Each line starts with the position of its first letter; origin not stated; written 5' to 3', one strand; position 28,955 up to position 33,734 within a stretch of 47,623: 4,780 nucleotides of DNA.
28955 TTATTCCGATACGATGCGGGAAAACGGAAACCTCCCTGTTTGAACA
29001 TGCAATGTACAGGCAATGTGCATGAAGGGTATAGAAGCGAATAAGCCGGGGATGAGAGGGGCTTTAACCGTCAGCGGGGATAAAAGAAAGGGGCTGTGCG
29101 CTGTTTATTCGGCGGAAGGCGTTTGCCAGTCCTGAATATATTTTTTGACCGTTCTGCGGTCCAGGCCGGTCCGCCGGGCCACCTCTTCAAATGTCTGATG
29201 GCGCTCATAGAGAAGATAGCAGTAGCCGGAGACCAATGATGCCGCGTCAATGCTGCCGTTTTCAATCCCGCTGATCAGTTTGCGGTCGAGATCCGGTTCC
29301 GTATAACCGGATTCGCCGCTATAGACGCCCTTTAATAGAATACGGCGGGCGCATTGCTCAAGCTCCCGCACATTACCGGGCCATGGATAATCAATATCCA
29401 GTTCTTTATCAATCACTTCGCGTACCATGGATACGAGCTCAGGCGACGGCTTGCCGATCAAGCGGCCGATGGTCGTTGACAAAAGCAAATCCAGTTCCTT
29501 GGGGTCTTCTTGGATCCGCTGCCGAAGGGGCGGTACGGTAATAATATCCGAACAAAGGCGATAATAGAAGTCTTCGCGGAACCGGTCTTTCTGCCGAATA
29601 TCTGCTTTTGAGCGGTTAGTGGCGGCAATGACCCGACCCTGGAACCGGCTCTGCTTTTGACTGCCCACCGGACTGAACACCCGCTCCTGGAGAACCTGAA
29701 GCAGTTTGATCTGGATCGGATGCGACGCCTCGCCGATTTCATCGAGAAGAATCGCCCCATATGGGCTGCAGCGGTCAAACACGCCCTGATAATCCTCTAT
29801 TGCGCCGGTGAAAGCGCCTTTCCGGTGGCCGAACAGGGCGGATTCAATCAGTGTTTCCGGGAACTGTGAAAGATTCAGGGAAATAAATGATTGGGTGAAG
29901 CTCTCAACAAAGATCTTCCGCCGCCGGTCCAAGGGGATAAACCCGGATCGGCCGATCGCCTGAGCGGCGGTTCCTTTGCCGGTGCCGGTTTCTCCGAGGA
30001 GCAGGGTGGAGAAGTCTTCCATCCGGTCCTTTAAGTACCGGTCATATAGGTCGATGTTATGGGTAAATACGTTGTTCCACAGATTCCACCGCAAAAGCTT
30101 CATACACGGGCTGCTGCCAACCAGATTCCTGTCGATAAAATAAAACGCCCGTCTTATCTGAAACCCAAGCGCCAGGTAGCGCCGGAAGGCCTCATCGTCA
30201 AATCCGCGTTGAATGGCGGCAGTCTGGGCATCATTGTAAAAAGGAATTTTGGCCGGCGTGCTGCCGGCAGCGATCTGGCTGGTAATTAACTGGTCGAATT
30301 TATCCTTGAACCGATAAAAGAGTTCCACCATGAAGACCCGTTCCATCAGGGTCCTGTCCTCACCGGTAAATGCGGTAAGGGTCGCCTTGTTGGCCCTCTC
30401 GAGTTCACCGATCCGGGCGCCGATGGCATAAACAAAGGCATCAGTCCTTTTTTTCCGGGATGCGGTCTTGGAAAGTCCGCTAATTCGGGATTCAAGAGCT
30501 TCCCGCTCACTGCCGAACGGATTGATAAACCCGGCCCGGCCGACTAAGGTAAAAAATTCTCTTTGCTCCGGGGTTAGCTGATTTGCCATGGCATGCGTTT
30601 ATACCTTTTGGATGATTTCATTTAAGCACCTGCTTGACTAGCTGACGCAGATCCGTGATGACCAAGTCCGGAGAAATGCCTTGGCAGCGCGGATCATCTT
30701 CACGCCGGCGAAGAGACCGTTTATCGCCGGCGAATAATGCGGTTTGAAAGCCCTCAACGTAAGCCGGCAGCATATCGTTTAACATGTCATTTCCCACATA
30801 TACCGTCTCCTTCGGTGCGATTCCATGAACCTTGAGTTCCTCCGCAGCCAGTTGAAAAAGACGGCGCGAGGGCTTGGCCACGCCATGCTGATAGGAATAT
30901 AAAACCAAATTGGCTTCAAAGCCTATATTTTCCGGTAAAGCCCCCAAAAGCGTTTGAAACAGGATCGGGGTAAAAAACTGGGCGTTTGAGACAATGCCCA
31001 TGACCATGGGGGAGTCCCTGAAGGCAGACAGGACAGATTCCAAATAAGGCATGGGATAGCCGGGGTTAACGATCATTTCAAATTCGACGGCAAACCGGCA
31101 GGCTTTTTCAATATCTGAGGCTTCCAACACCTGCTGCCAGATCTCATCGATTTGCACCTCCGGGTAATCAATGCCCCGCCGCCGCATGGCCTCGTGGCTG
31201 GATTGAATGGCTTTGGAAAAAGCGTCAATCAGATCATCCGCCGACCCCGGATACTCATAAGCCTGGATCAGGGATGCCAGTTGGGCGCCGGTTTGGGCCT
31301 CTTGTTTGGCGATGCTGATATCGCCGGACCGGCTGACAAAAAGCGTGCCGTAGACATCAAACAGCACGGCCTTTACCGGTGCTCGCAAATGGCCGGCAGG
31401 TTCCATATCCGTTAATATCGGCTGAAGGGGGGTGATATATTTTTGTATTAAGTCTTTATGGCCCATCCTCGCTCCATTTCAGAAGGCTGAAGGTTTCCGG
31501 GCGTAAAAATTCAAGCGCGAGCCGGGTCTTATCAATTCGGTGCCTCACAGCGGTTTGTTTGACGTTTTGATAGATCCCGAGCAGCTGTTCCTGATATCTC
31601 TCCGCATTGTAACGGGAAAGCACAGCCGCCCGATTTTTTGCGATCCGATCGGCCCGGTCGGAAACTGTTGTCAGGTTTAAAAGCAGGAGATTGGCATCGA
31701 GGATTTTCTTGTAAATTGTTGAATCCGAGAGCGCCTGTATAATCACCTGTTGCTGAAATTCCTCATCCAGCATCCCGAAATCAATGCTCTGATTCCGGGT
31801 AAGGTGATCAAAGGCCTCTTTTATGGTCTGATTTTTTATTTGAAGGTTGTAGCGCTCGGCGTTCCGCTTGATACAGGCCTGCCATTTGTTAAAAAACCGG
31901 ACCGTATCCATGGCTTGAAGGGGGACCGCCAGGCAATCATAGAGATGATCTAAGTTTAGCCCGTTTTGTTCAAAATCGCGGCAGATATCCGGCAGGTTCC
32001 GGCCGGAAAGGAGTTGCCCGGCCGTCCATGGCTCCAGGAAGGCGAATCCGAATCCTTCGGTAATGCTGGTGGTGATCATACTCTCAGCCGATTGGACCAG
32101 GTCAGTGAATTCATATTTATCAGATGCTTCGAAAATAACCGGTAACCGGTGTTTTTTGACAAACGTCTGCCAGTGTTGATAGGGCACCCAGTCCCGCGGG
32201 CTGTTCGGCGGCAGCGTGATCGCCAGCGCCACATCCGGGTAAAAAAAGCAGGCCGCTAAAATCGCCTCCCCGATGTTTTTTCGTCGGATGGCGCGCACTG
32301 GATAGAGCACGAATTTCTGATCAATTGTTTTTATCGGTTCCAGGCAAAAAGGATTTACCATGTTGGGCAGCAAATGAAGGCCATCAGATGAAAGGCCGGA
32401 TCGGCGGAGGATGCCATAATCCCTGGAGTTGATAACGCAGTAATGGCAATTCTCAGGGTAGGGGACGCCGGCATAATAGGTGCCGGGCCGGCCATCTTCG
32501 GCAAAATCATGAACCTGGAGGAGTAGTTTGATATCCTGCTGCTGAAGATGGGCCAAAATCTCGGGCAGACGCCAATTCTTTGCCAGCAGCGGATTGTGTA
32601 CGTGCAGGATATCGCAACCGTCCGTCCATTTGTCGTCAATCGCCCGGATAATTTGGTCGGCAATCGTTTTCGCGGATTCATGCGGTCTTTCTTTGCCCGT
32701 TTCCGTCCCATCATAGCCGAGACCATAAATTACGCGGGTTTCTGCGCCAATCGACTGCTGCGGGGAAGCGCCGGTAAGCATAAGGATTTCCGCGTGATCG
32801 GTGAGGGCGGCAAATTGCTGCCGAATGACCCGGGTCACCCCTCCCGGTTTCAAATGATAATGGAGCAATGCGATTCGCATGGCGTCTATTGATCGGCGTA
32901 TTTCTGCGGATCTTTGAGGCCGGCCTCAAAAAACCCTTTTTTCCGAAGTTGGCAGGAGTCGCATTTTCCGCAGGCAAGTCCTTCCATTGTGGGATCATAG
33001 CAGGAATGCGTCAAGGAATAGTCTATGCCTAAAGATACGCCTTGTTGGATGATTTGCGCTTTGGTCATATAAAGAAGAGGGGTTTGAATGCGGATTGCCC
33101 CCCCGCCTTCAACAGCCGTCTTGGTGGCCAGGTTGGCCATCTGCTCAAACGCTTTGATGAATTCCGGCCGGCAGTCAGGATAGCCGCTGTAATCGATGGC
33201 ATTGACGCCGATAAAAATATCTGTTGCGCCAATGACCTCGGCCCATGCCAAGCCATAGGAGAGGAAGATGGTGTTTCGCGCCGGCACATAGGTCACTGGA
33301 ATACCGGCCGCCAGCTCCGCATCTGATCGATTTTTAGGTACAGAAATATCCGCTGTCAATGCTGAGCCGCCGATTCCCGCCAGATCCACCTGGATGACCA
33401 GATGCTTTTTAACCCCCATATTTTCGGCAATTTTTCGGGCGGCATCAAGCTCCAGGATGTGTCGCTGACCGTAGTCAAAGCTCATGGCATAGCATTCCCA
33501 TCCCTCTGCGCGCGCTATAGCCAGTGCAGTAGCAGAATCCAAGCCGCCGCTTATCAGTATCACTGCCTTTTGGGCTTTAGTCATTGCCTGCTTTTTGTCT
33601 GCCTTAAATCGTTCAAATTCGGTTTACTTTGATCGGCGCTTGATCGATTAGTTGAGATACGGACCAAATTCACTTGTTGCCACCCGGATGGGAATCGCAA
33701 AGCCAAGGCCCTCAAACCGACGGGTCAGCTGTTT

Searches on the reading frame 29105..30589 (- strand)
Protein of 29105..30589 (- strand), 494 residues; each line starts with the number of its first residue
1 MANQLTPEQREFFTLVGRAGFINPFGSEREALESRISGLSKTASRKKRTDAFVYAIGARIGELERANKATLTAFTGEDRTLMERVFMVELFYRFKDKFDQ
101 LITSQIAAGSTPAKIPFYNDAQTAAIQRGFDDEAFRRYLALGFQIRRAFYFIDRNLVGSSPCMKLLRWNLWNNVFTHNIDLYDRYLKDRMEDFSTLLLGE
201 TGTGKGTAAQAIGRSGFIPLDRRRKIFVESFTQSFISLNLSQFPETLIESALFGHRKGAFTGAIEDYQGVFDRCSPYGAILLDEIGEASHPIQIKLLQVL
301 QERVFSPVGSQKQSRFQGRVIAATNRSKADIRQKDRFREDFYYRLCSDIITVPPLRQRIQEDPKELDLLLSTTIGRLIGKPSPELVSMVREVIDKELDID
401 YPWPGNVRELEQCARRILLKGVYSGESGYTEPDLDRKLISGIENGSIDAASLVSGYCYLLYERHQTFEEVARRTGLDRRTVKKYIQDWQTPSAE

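Call 65: search_protein_families(library=pfam, proteins=[window:29105-30589:-], max_evalue=0.00001)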
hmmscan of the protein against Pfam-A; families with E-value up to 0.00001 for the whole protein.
window:29105-30589:- (494 aa): 1 family
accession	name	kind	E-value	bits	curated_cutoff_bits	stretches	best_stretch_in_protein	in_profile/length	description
PF00158.32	Sigma54_activat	-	1.6e-41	142.3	20.2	1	190-346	20-163/168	Sigma-54 interaction domain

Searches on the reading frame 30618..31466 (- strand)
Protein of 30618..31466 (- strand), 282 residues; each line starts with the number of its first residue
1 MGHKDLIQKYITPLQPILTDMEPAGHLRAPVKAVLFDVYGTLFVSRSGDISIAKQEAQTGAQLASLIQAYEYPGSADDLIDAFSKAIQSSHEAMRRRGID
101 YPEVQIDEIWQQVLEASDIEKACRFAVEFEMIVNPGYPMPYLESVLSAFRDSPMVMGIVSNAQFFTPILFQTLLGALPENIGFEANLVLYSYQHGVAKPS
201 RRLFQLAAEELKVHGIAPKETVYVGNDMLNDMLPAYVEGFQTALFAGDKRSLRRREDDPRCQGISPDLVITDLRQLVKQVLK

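Call 65: search_protein_families(library=pfam, proteins=[window:30618-31466:-], max_evalue=0.00001)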
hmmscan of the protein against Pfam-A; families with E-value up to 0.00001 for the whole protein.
window:30618-31466:- (282 aa): 2 families
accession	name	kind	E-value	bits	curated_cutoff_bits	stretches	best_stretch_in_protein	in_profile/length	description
PF00702.32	Hydrolase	-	9.7e-11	42.8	26.4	1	31-227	1-180/191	haloacid dehalogenase-like hydrolase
PF13242.12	Hydrolase_like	-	7.6e-06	26.2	22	0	197-276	3-75/75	HAD-hyrolase-like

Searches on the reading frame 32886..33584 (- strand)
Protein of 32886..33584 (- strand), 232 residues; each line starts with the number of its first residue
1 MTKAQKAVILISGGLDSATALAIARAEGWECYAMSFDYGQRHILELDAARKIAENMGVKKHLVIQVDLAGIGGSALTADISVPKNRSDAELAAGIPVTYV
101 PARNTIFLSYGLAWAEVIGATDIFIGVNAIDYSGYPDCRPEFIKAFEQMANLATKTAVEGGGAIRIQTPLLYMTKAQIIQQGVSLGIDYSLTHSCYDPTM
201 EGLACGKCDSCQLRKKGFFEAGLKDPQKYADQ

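Call 65: search_protein_families(library=pfam, proteins=[window:32886-33584:-], max_evalue=0.00001)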
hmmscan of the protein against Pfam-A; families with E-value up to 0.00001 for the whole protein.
window:32886-33584:- (232 aa): 2 families
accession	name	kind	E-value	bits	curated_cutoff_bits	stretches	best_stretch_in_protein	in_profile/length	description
PF06508.19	QueC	-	2.8e-76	256.1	22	1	6-221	1-209/210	Queuosine biosynthesis protein QueC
PF00733.27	Asn_synthase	-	9.1e-06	26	21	0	6-63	19-77/354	Asparagine synthase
